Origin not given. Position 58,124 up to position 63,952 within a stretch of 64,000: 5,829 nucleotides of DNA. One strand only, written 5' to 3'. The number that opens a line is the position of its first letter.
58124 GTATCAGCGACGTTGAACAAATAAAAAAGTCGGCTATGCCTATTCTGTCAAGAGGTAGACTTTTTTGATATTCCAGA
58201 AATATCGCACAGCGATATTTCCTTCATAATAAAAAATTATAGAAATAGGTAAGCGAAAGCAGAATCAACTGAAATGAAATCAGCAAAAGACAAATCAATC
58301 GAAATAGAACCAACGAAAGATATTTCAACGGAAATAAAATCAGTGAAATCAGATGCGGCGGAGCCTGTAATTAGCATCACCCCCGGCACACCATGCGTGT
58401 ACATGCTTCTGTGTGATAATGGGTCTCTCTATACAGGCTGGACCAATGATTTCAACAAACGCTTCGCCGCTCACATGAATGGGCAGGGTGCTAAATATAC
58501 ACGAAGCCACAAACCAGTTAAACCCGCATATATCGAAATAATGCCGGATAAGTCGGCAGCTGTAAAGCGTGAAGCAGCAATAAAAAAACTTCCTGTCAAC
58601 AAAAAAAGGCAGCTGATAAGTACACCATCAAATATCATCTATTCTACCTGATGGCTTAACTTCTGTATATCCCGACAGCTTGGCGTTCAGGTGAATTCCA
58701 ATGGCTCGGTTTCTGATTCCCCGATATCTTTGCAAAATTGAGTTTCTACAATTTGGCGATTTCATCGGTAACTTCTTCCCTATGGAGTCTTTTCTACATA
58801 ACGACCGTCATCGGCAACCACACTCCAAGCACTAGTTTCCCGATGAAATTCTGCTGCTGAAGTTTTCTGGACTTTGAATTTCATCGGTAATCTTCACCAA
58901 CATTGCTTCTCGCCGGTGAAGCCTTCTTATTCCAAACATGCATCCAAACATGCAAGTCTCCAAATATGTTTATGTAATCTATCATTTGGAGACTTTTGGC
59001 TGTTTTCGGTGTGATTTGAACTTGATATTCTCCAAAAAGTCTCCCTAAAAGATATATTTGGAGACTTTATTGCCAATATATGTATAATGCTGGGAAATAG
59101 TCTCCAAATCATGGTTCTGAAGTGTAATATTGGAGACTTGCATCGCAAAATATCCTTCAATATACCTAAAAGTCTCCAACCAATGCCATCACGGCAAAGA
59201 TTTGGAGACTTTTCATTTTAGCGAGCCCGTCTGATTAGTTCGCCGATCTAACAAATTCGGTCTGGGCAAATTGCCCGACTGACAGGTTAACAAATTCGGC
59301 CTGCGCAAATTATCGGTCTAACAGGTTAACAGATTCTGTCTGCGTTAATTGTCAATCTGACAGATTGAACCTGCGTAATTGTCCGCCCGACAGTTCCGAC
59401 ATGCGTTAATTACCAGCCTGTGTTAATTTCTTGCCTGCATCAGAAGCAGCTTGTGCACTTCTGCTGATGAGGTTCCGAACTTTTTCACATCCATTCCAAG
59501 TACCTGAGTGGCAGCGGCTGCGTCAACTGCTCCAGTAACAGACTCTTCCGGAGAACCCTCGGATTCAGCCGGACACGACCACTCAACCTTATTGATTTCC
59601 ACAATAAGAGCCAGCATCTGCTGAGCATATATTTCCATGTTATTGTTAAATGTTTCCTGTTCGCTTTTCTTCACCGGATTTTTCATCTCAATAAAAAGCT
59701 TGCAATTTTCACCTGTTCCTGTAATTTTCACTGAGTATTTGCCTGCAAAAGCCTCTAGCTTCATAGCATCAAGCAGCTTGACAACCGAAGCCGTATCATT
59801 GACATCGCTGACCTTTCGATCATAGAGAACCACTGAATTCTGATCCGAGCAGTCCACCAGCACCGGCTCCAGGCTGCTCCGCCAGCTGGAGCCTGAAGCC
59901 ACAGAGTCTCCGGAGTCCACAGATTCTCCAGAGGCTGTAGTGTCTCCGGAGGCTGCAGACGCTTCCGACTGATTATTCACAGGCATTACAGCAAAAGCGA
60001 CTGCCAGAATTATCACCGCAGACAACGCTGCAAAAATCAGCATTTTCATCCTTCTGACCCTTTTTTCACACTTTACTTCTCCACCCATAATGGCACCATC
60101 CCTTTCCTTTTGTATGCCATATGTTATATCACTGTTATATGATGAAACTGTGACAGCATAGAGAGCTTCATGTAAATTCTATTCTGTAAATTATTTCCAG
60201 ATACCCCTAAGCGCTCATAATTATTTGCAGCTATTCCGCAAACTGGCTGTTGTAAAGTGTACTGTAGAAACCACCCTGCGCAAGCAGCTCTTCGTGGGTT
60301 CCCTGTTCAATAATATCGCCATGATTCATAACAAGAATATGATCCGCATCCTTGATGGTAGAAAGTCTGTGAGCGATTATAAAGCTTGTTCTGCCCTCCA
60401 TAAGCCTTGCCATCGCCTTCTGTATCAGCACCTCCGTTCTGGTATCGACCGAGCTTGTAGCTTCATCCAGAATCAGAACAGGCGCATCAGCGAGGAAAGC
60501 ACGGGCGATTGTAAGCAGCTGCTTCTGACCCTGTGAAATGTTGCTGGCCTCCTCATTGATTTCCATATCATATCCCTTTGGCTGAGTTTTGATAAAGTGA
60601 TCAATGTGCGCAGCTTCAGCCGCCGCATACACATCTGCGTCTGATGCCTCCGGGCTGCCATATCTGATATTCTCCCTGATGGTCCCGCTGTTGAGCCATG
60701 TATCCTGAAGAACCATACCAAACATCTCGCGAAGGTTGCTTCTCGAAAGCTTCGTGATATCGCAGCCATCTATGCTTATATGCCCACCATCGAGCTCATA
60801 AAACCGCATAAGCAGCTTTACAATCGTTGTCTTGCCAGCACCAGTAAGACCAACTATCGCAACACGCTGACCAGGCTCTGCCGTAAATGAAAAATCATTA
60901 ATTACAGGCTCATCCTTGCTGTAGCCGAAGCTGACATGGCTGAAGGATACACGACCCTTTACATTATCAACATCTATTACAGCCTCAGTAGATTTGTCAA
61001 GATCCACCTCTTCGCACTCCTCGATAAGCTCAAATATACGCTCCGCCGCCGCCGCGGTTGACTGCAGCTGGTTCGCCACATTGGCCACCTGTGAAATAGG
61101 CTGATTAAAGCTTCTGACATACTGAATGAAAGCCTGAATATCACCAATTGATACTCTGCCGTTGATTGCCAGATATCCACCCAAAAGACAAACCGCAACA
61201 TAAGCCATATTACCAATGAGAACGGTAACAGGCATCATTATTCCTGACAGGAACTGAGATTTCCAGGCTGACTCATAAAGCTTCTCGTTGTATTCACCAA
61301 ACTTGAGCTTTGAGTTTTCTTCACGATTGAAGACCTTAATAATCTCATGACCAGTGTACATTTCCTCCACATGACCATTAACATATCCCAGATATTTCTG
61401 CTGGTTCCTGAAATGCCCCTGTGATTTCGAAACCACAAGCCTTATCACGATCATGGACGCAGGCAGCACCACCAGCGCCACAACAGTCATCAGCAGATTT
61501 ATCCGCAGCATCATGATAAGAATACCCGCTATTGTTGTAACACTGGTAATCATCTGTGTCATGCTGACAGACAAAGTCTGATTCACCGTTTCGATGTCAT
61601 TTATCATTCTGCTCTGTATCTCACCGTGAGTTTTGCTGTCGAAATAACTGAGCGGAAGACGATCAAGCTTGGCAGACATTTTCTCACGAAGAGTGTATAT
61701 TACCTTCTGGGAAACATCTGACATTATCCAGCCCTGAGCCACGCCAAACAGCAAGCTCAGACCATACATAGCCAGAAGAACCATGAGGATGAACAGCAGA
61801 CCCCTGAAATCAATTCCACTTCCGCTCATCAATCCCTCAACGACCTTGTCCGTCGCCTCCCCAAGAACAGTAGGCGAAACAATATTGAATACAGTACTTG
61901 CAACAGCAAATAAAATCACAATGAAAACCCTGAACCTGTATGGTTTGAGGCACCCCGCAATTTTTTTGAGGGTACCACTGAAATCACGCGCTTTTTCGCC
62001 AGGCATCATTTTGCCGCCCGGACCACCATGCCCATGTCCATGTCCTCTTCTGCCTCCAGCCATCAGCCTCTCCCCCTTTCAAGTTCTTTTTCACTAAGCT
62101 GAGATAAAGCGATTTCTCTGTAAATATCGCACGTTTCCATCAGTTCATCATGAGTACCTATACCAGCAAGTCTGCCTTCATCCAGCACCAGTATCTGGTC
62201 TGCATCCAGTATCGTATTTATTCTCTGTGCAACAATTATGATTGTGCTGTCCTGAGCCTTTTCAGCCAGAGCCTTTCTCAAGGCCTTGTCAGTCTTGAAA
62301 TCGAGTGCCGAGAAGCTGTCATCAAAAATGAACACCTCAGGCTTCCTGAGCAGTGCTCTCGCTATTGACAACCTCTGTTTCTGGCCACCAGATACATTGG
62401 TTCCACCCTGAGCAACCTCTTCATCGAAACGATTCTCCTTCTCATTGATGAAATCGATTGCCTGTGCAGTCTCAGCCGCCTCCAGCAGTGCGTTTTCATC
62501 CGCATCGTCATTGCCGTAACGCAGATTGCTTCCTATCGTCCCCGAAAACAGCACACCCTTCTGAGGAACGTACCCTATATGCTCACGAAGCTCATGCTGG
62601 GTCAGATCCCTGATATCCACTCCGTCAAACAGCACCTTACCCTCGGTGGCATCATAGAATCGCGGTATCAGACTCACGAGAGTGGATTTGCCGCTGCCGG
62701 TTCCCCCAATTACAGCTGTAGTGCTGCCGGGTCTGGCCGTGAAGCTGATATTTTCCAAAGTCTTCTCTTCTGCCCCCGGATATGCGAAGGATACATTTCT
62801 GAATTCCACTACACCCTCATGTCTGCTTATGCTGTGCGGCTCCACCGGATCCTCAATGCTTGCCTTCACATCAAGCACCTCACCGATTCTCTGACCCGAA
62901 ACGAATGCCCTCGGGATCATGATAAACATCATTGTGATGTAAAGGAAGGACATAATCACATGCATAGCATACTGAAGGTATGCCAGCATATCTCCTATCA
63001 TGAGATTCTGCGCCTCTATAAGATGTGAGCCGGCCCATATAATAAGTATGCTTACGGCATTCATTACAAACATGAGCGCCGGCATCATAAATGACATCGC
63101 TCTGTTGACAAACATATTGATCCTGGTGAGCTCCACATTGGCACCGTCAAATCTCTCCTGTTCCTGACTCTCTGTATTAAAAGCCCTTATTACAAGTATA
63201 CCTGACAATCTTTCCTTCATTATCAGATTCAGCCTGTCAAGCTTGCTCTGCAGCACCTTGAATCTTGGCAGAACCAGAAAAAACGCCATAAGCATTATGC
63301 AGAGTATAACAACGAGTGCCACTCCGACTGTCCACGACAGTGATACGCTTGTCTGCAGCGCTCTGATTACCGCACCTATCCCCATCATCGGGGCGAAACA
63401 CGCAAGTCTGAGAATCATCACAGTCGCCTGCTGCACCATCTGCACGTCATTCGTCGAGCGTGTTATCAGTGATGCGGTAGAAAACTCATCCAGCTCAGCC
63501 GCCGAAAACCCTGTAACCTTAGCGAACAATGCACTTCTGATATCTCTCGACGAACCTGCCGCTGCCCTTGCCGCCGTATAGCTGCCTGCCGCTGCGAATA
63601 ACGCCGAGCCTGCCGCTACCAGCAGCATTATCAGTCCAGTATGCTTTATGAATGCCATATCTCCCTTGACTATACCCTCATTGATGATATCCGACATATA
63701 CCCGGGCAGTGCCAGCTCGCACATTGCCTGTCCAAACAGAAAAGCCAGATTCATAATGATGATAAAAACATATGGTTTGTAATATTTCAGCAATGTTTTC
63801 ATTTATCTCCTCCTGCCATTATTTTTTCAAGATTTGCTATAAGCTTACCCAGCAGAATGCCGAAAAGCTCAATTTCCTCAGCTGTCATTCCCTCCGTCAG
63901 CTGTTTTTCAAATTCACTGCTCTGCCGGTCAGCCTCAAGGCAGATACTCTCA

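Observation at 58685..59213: One continuous ~73-bp lattice in which the hairpin arm sequence switches family mid-array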

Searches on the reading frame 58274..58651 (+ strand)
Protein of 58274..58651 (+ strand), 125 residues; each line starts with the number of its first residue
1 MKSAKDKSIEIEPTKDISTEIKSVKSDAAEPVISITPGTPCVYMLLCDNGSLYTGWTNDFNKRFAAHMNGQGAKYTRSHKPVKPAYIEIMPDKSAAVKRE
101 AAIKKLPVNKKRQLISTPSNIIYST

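Call 10: search_protein_families(library=pfam, proteins=[window:58274-58651:+])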
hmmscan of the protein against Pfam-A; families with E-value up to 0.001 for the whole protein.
window:58274-58651:+ (125 aa): 1 family
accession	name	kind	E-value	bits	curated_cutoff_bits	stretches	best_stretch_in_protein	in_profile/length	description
PF01541.30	GIY-YIG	-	5.7e-17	62.2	22.6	1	41-106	3-71/78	GIY-YIG catalytic domain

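Call 16: find_encoding_contigs(protein=window:58274-58651:+, flank=4000, max_places=10)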
Protein window:58274-58651:+ (125 aa): 1 contig read that carries it; 1 place shown.
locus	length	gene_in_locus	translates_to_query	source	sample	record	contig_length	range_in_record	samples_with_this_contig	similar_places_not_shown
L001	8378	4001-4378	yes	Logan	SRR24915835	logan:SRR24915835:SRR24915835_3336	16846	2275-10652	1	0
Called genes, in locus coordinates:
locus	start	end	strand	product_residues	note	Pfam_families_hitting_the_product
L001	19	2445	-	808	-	PF00258:Flavodoxin_1, PF01266:DAO (faint), PF00890:FAD_binding_2 (faint), PF03486:HI0933_like (faint), PF07992:Pyr_redox_2, PF13738:Pyr_redox_3 (weak), PF00070:Pyr_redox, PF18267:Rubredoxin_C, +1 more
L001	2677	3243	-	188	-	PF12672:DUF3793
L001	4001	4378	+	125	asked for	PF01541:GIY-YIG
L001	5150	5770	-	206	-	-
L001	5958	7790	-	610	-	PF00664:ABC_membrane, PF00005:ABC_tran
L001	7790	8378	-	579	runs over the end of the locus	PF00664:ABC_membrane, PF00005:ABC_tran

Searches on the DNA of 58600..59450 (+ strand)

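Call 30: search_rna_families(source=window, start=58600, end=59450, threshold=evalue, max_evalue=10)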
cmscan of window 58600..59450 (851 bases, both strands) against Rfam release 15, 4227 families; matches with E-value up to 10: 9.
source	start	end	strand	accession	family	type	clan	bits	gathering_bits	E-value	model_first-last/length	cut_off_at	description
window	59030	59089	-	RF01859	Phe_leader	Cis-reg; leader;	-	16.8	55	6.3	1-125/125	no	Phenylalanine leader peptide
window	58940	59154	+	RF00885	MIR821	Gene; miRNA;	-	15.5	249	3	1-275/275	no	MIR821 microRNA precursor family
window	59029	59064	-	RF00884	MIR815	Gene; miRNA;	-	15.3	63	9.7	23-58/81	no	MIR815 microRNA precursor family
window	58920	58994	-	RF01189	sn1502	Gene; snRNA; snoRNA; CD-box;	-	15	60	6.8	1-87/87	no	Small nucleolar RNA sn1502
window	58953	58995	+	RF00780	MIR477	Gene; miRNA;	-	14.9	65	5.7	1-99/99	no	MIR477 microRNA precursor family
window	59170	59212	-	RF00780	MIR477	Gene; miRNA;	-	14.3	65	8.2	1-99/99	no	MIR477 microRNA precursor family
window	58670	58767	-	RF03168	c-di-GMP-I-UAU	Cis-reg; riboswitch;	CL00126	14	65.9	6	1-81/81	no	c-di-GMP-I-UAU riboswitch aptamer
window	58600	58620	+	RF01905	HOTAIR_2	Gene; lncRNA;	-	13.7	60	1.6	49-69/69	5'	HOTAIR conserved region 2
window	59039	59123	-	RF00524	R2_retro_el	Cis-reg;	-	12.3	38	7.1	1-212/212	no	R2 RNA element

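Call 84: search_dna_similar(query=window:58660-59420:+, collection=phages, mode=distant, max_evalue=1, max_rows=10)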
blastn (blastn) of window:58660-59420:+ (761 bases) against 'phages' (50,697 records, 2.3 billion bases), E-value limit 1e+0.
No match.

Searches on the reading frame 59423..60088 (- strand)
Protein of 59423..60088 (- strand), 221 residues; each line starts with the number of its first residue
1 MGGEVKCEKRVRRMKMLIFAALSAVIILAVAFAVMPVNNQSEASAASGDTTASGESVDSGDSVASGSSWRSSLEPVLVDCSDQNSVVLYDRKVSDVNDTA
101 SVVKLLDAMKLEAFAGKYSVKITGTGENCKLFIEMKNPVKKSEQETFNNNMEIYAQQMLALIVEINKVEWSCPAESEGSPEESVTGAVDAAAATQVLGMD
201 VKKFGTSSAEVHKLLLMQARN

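Call 10: search_protein_families(library=pfam, proteins=[window:59423-60088:-])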
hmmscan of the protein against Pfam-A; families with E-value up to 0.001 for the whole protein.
window:59423-60088:- (221 aa): 1 family
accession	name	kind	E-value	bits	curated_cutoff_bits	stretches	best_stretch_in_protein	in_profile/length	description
PF16107.10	DUF4825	-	9.8e-08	32.3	22.7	1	88-176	1-89/99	Domain of unknown function (DUF4825)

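Call 24: find_encoding_contigs(protein=window:59423-60043:-, flank=3000, max_places=10)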
Protein window:59423-60043:- (206 aa): 1 contig read that carries it; 1 place shown.
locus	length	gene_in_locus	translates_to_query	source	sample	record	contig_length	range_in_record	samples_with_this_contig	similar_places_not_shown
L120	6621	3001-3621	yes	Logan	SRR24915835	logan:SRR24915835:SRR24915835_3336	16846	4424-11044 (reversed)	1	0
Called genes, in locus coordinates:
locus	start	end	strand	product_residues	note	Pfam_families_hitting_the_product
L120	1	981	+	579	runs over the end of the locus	PF00664:ABC_membrane, PF00005:ABC_tran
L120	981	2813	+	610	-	PF00664:ABC_membrane, PF00005:ABC_tran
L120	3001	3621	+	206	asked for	-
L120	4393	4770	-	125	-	PF01541:GIY-YIG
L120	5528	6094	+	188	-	PF12672:DUF3793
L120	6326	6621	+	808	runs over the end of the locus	PF00258:Flavodoxin_1, PF01266:DAO (faint), PF00890:FAD_binding_2 (faint), PF03486:HI0933_like (faint), PF07992:Pyr_redox_2, PF13738:Pyr_redox_3 (weak), PF00070:Pyr_redox, PF18267:Rubredoxin_C, +1 more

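Call 32: find_homologous_proteins(query=window:59423-60043:-, max_evalue=0.00001)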
Query window:59423-60043:- (206 aa): 6 proteins with E <= 0.00001 among 262 candidates.
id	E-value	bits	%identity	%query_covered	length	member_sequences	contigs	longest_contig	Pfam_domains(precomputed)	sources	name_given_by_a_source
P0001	4.7e-124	429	100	100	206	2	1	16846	-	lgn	-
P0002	3.1e-103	361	83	100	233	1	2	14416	-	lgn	-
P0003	1.4e-29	121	41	78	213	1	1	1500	-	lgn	-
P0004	9.4e-27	112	43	69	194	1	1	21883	-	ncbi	-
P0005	1.0e-26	112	43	75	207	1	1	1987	-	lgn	-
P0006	2.6e-26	110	42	75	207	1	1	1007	-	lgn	-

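Call 33: find_encoding_contigs(protein=P0002, flank=5000, max_places=5)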
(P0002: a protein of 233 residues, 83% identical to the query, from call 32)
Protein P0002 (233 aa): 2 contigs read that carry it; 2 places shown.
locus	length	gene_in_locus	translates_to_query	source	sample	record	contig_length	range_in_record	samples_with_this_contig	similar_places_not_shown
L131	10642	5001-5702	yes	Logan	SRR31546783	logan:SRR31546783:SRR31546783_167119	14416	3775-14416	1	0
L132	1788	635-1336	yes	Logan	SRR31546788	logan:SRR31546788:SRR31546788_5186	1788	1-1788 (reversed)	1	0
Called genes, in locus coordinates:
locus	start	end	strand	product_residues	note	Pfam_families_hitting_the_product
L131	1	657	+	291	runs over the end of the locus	PF00701:DHDPS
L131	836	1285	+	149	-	PF22381:Staph_reg_Sar_Rot (weak), PF01047:MarR, PF12802:MarR_2, PF13463:HTH_27, PF13412:HTH_24 (weak)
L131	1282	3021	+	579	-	PF00664:ABC_membrane, PF00005:ABC_tran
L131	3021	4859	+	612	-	PF00664:ABC_membrane, PF00005:ABC_tran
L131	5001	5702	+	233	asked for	-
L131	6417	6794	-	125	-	PF01541:GIY-YIG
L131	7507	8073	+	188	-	PF12672:DUF3793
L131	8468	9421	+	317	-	PF04055:Radical_SAM, PF13353:Fer4_12 (weak), PF06463:Mob_synth_C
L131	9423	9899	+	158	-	PF01967:MoaC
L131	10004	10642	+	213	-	?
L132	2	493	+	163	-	?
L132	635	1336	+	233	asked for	-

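Call 34: find_encoding_contigs(protein=P0004, flank=5000, max_places=5)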
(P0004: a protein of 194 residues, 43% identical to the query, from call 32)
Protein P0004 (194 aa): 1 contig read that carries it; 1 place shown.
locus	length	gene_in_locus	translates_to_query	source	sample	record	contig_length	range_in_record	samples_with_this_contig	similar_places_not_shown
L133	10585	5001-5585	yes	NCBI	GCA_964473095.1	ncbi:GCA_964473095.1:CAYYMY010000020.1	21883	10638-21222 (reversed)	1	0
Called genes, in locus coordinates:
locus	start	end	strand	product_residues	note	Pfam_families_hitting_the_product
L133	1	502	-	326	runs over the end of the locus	PF08279:HTH_11, PF13412:HTH_24 (faint), PF03099:BPL_LplA_LipB, PF02237:BPL_C (faint)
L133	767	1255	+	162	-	PF01047:MarR, PF12802:MarR_2, PF13463:HTH_27 (weak), PF13412:HTH_24 (weak)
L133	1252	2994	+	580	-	PF00664:ABC_membrane, PF00005:ABC_tran, PF02463:SMC_N (faint)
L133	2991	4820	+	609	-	PF00664:ABC_membrane, PF00005:ABC_tran, PF02463:SMC_N (faint), PF13304:AAA_21 (faint)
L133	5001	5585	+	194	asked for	-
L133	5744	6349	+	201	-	PF12672:DUF3793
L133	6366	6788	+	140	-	PF00258:Flavodoxin_1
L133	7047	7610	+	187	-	PF02632:BioY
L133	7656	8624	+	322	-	PF04055:Radical_SAM, PF06968:BATS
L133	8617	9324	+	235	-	PF01656:CbiA (weak), PF07755:DUF1611 (weak), PF13500:AAA_26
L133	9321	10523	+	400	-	PF00202:Aminotran_3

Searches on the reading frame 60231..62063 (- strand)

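Call 10: search_protein_families(library=pfam, proteins=[window:60231-62063:-])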
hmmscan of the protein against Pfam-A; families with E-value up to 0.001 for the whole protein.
window:60231-62063:- (610 aa): 3 families
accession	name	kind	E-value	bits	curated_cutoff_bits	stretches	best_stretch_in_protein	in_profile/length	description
PF00664.28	ABC_membrane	-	9.2e-51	173.6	28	1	46-322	1-273/274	ABC transporter transmembrane region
PF00005.33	ABC_tran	-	1.2e-29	104.1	25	1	389-537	2-137/137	ABC transporter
PF02463.25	SMC_N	-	0.0002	21.3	40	0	453-580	135-212/220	RecF/RecN/SMC N terminal domain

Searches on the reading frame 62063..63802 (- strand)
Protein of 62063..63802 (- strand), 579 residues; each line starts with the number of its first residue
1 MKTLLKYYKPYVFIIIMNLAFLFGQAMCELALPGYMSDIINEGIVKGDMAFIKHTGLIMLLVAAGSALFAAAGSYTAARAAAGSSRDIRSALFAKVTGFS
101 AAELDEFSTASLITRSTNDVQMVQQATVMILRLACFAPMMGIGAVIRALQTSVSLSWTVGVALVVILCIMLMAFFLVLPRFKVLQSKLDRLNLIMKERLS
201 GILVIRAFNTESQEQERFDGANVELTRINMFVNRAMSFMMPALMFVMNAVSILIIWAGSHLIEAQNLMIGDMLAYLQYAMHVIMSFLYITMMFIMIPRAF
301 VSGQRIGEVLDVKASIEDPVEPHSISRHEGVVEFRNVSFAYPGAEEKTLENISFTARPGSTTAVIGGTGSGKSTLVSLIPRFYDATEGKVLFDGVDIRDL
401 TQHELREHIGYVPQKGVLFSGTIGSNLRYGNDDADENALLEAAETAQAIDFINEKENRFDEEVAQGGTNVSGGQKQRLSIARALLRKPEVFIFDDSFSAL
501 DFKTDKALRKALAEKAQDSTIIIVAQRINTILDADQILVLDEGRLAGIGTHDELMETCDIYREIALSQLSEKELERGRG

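Call 79: search_protein_families(library=pfam, proteins=[window:62063-63802:-], max_evalue=0.001)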
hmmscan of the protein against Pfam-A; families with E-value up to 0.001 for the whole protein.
window:62063-63802:- (579 aa): 3 families
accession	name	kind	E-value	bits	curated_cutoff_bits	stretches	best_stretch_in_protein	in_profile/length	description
PF00664.28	ABC_membrane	-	2.1e-34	119.9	28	1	15-285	1-273/274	ABC transporter transmembrane region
PF00005.33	ABC_tran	-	2.2e-30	106.5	25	1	349-497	1-136/137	ABC transporter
PF02463.25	SMC_N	-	7e-05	22.8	40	0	451-538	112-209/220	RecF/RecN/SMC N terminal domain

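Call 98: find_encoding_contigs(protein=window:62063-63802:-, flank=10000, max_places=3)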
Protein window:62063-63802:- (579 aa): 1 contig read that carries it; 1 place shown.
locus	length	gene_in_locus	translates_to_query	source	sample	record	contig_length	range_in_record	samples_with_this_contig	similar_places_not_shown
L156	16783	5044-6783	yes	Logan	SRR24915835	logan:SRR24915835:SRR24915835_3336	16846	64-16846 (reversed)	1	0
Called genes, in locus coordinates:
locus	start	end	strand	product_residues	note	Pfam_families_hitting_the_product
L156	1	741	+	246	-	?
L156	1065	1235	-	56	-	PF18912:DZR_2 (weak)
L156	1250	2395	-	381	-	PF00933:Glyco_hydro_3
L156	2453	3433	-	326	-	PF08279:HTH_11, PF13412:HTH_24 (faint), PF03099:BPL_LplA_LipB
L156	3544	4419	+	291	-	PF00701:DHDPS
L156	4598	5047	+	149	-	PF22381:Staph_reg_Sar_Rot (weak), PF01047:MarR, PF12802:MarR_2, PF13463:HTH_27, PF13412:HTH_24 (weak)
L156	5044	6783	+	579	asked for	PF00664:ABC_membrane, PF00005:ABC_tran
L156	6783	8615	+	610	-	PF00664:ABC_membrane, PF00005:ABC_tran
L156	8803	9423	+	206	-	-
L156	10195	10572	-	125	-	PF01541:GIY-YIG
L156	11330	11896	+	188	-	PF12672:DUF3793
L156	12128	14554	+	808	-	PF00258:Flavodoxin_1, PF01266:DAO (faint), PF00890:FAD_binding_2 (faint), PF03486:HI0933_like (faint), PF07992:Pyr_redox_2, PF13738:Pyr_redox_3 (weak), PF00070:Pyr_redox, PF18267:Rubredoxin_C, +1 more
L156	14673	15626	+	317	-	PF04055:Radical_SAM, PF13353:Fer4_12 (weak), PF06463:Mob_synth_C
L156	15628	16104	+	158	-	PF01967:MoaC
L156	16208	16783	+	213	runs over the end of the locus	?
